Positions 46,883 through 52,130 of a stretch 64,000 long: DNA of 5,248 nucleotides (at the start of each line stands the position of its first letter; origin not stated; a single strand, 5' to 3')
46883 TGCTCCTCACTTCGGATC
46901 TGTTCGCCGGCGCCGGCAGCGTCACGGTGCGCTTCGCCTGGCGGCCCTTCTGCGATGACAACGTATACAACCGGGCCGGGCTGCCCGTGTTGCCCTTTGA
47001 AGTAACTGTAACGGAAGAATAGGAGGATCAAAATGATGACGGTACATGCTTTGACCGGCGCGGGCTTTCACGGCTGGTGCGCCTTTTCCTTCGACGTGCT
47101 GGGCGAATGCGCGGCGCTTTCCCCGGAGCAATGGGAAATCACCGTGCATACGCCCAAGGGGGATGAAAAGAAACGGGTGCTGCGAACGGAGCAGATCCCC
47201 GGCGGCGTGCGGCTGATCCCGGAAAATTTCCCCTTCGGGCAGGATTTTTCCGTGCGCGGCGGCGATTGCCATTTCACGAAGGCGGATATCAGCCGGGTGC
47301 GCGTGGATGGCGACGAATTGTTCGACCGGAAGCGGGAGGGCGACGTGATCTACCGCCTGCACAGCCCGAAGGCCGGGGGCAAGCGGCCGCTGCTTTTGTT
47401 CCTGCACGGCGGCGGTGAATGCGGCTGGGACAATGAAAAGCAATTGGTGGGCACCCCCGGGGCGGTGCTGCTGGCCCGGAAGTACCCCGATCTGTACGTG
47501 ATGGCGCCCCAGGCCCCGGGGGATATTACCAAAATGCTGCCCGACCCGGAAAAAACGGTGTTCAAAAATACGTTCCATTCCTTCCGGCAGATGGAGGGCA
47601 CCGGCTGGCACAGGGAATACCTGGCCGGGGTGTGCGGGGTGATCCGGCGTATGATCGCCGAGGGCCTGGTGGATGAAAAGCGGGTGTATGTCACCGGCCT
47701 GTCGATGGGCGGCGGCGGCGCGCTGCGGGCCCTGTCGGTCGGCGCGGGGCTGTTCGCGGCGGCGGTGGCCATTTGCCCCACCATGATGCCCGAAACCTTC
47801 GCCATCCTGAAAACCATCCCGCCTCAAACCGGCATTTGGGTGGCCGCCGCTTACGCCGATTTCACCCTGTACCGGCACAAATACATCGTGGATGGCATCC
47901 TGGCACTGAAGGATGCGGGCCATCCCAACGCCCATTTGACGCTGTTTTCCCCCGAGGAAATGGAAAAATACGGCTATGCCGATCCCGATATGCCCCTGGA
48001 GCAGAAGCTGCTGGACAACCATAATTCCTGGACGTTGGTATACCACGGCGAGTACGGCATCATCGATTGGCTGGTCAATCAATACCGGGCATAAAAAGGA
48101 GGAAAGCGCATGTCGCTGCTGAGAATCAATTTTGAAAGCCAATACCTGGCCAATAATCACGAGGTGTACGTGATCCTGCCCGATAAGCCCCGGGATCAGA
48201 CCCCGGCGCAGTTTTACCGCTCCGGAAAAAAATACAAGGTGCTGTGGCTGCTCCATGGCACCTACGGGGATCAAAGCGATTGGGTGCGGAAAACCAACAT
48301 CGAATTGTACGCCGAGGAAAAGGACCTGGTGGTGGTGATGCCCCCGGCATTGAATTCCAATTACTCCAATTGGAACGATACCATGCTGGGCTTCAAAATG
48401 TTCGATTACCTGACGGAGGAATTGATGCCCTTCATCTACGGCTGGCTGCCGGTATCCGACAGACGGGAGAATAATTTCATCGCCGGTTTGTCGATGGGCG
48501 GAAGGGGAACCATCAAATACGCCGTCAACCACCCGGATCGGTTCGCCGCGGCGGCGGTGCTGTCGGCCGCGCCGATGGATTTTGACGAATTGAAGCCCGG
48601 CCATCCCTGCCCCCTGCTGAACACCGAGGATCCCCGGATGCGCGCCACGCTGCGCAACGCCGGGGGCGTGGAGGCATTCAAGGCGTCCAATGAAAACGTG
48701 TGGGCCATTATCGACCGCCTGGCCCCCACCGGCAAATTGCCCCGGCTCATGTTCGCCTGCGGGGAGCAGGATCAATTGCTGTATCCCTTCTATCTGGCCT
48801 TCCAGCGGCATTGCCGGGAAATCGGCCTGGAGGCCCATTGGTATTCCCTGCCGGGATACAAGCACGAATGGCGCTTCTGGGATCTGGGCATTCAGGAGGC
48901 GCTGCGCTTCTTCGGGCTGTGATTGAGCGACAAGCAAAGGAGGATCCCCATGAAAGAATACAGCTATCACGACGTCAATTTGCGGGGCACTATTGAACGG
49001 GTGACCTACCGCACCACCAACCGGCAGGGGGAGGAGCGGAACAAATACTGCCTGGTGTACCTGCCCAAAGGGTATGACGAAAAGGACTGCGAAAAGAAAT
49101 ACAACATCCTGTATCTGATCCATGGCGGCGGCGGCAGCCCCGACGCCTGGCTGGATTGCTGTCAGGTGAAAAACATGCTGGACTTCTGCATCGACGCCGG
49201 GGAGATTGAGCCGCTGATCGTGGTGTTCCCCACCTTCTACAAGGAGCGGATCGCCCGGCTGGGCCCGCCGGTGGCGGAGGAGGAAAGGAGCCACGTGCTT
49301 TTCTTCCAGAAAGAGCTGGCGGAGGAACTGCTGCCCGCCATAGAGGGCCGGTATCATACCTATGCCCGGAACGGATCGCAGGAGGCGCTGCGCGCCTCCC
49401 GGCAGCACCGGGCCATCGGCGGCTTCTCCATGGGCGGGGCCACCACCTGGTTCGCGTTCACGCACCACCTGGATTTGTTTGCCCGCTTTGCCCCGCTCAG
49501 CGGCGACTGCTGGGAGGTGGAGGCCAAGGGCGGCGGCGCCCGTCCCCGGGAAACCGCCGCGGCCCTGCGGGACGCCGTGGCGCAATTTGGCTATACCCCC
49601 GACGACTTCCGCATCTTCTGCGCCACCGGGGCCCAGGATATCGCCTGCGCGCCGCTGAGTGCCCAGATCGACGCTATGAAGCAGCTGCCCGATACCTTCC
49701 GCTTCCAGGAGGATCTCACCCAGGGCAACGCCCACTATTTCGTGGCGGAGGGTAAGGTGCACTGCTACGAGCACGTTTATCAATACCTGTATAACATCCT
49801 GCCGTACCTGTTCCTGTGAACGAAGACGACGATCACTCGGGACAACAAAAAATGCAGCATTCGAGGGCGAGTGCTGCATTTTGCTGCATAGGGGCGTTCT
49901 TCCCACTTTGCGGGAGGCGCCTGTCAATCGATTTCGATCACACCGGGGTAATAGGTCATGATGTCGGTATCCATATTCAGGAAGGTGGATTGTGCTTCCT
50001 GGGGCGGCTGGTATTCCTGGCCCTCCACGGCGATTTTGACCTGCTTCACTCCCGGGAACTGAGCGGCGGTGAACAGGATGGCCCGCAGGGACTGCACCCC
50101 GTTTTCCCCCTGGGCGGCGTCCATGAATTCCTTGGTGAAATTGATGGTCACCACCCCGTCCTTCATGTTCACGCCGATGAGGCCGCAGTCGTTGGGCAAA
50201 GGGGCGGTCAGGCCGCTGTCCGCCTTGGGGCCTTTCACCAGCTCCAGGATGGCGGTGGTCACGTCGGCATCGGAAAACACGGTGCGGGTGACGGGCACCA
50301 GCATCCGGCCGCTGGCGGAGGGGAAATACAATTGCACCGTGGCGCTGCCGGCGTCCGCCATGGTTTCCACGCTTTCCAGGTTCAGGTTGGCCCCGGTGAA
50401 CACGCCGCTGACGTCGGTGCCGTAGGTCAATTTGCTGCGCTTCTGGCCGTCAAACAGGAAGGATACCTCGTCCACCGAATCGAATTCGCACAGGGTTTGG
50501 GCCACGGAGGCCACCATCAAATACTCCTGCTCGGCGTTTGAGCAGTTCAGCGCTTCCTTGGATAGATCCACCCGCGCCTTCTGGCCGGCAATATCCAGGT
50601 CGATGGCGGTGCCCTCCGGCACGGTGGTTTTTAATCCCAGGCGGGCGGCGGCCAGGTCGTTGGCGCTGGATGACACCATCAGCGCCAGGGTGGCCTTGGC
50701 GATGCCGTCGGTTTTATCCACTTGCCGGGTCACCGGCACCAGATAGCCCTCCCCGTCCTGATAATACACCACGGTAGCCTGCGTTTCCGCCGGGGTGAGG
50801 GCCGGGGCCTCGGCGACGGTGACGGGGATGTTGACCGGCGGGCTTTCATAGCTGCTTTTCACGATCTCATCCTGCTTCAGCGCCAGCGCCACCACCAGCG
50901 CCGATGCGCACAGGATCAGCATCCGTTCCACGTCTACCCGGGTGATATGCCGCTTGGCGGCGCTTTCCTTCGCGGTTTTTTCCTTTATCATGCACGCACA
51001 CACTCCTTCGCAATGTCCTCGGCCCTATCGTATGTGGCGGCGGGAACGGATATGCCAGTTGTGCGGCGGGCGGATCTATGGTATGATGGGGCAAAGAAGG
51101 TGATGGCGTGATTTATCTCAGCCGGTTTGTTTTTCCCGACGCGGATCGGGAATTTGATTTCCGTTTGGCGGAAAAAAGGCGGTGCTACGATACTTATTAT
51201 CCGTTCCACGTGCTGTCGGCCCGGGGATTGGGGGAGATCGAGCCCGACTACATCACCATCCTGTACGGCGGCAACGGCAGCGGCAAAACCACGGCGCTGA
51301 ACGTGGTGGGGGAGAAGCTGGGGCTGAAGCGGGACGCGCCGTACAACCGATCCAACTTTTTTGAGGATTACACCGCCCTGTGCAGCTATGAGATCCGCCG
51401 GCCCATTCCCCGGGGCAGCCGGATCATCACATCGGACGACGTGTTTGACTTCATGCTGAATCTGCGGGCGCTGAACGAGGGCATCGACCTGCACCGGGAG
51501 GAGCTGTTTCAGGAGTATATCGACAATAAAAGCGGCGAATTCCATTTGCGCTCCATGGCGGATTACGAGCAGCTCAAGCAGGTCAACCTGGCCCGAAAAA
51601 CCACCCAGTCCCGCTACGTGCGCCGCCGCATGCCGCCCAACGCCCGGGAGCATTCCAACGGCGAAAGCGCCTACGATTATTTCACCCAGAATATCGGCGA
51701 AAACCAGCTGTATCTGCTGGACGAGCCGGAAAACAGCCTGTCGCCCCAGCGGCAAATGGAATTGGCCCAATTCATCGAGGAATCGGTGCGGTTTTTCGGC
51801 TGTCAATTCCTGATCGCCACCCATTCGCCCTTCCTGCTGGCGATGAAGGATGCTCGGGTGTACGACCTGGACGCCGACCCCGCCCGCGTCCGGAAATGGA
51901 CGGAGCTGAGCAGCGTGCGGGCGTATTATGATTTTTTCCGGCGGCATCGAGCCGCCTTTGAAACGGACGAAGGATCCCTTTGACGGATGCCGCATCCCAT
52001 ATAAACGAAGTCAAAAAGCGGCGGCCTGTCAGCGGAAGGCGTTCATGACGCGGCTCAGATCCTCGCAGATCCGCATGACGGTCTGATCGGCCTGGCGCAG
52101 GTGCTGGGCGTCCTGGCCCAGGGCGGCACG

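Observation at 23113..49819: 27-kb esterase-dominated sugar-utilisation locus with a single glycoside phosphorylase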

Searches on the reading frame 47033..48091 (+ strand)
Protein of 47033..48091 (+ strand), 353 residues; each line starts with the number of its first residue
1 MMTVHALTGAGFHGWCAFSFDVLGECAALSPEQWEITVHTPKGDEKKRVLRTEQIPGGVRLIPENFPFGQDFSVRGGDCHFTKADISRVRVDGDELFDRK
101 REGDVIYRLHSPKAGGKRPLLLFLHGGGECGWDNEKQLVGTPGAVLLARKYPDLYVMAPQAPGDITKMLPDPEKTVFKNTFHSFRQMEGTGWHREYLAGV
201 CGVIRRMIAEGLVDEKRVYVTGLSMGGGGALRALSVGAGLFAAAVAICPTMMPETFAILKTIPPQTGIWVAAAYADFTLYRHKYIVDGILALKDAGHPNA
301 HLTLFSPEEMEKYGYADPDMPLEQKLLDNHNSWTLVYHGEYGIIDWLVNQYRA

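Call 5: search_protein_families(library=pfam, proteins=[window:47033-48091:+], max_evalue=0.001)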
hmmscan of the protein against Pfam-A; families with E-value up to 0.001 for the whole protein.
window:47033-48091:+ (353 aa): 3 families
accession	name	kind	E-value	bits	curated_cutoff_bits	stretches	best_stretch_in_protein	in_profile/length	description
PF12697.13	Abhydrolase_6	-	1e-05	26.8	26.3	1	121-270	1-108/217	Alpha/beta hydrolase family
PF00326.27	Peptidase_S9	-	4.6e-05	23.5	22.6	1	201-261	49-109/213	Prolyl oligopeptidase family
PF12740.14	PETase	-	0.00043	20.2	28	0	211-258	120-166/263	PET hydrolase-like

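Call 52: search_solved_structures(query=window:47033-48091:+, max_evalue=0.001)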
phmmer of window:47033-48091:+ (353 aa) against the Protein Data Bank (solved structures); distinct sequences matched with E-value up to 0.001: 5.
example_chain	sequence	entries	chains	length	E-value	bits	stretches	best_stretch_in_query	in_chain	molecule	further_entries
3doh_A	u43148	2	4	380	6e-18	68.2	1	104-276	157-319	esterase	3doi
1z68_A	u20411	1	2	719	0.0001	24.6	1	203-259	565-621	fibroblast activation protein, alpha subunit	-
6y0f_A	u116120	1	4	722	0.0001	24.6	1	203-259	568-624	Prolyl endopeptidase FAP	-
9dvq_A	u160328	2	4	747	0.0001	24.6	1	203-259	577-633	Antiplasmin-cleaving enzyme FAP, soluble form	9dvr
7yko_A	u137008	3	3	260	0.00043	22.5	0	194-261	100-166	Triacylglycerol lipase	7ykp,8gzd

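Call 60: search_protein_families(library=ncbifam, proteins=[window:47033-48091:+], max_evalue=0.00001)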
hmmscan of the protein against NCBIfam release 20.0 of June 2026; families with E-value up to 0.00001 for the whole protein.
window:47033-48091:+ (353 aa): 3 families
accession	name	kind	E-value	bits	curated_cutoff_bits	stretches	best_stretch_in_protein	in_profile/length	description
NF050058.1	e_dPHAscl_type1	hypoth_equivalog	1.1e-10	41.5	150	1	102-248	5-136/276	extracellular catalytic domain type 1 short-chain-length polyhydroxyalkanoate depolymerase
TIGR01840.1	esterase_phb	subfamily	7.2e-08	32.2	107.85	1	112-247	6-126/213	PHB depolymerase family esterase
NF033523.0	lasso_peptidase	equivalog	5.1e-06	25.5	400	1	186-249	464-527/638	Atxe2 family lasso peptide isopeptidase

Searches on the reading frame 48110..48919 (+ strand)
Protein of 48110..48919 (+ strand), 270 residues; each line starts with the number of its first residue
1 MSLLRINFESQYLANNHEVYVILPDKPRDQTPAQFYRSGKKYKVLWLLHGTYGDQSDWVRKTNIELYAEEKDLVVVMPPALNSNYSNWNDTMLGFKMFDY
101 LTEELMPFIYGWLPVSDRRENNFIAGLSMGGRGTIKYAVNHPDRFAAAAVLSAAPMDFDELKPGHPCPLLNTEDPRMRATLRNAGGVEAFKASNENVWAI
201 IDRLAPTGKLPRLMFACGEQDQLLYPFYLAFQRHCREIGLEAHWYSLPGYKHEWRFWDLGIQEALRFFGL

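Call 5: search_protein_families(library=pfam, proteins=[window:48110-48919:+], max_evalue=0.001)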
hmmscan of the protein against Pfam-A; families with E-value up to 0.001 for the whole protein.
window:48110-48919:+ (270 aa): 2 families
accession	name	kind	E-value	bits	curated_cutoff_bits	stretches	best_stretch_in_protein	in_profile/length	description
PF00756.26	Esterase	-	1.4e-15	58.2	22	1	14-156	5-153/251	Putative esterase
PF12146.15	Hydrolase_4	-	0.00032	20.5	27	1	119-160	75-115/239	Serine aminopeptidase, S33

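Call 25: search_solved_structures(query=window:48110-48919:+, max_evalue=0.01)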
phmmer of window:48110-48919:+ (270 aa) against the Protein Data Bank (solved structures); distinct sequences matched with E-value up to 0.01: 42.
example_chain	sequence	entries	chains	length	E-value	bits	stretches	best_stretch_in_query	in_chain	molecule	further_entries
4rgy_A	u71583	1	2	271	2.5e-41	144.5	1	1-267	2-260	Esterase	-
7l0a_A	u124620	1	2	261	1.3e-31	112.6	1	2-266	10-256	Esterase family protein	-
6vh9_A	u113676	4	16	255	2.1e-31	112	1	4-266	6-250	Esterase family protein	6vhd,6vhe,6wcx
2uz0_A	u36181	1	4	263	1.8e-24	89.3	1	3-262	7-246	TRIBUTYRIN ESTERASE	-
4rot_A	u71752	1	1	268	1.1e-19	73.5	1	3-158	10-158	Esterase A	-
5vol_A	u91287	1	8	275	1.7e-15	59.8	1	34-267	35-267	Putative esterase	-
7xrt_A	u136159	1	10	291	1.8e-15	59.7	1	32-268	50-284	Ferulic acid esterase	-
7xrv_A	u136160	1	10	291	4.7e-15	58.4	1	32-268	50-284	Ferulic acid esterase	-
1jjf_A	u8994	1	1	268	5.5e-14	54.8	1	35-158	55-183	ENDO-1,4-BETA-XYLANASE Z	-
1jt2_A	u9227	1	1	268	1.4e-13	53.5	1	35-158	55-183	PROTEIN (ENDO-1,4-BETA-XYLANASE Z)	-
6sx4_AAA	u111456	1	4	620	5.9e-13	51.5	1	29-149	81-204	Protein PS1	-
6ne9_A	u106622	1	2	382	1.4e-10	43.6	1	31-152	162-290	Isoamylase protein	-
7b5v_A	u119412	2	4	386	1e-08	37.5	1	31-149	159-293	Carbohydrate Esterase family 1 protein with an N-terminal carbohydrate binding module fami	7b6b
8z91_A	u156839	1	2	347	1.1e-08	37.4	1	32-154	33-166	Esterase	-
6jzl_A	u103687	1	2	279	5.1e-08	35.3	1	82-152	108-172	S-formylglutathione hydrolase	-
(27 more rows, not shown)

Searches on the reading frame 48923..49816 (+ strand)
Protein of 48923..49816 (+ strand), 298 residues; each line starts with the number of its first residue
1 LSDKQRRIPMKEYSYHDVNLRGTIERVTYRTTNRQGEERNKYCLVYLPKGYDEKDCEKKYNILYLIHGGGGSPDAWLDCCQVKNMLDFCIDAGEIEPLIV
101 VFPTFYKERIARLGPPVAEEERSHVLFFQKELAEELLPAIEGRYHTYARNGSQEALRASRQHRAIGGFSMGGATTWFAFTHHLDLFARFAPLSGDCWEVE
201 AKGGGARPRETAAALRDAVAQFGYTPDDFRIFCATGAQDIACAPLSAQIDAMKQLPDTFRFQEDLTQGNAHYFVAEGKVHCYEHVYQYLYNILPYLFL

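Call 6: search_protein_families(library=pfam, proteins=[window:48923-49816:+], max_evalue=0.001)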
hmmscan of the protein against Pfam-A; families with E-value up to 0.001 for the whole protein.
window:48923-49816:+ (298 aa): 1 family
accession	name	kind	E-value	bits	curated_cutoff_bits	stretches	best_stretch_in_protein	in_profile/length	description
PF00756.26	Esterase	-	4.4e-14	53.3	22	1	43-262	10-216/251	Putative esterase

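Call 60: search_protein_families(library=ncbifam, proteins=[window:48950-49816:+], max_evalue=0.00001)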
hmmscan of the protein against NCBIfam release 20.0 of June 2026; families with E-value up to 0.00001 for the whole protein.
window:48950-49816:+ (289 aa): 1 family
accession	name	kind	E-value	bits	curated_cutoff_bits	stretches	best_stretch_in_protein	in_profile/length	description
NF041944.1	Xylase_Ferestase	equivalog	5.7e-14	51.2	1200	1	12-190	465-627/694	bifunctional endo-1,4-beta-xylanase/feruloyl esterase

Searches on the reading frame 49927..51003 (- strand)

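Call 6: search_protein_families(library=pfam, proteins=[window:49927-51003:-], max_evalue=0.001)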
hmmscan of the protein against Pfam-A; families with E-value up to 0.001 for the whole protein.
window:49927-51003:- (359 aa): 1 family
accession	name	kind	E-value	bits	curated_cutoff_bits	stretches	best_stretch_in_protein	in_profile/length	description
PF10646.14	Germane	-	3.5e-41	140.9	23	2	224-331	1-116/117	Sporulation and spore germination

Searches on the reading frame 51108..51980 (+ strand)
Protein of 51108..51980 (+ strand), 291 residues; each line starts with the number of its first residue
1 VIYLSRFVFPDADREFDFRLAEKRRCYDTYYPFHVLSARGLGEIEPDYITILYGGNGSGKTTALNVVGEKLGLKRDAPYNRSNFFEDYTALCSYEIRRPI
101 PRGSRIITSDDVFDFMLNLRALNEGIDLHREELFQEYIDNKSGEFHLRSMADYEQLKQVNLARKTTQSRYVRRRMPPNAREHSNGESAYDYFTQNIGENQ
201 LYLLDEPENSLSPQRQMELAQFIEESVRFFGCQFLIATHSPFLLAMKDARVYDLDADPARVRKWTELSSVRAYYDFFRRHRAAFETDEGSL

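Call 6: search_protein_families(library=pfam, proteins=[window:51108-51980:+], max_evalue=0.001)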
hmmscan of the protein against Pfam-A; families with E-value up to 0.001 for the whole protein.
window:51108-51980:+ (291 aa): 3 families
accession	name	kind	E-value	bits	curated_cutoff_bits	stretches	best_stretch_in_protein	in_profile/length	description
PF13304.12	AAA_21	-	3.2e-14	54.2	27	1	200-245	260-304/304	AAA domain, putative AbiEii toxin, Type IV TA system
PF13175.12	AAA_15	-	3.4e-12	47.1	32.1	1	193-243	323-373/374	AAA ATPase domain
PF02463.25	SMC_N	-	5.1e-05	23.2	40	0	194-244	154-202/220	RecF/RecN/SMC N terminal domain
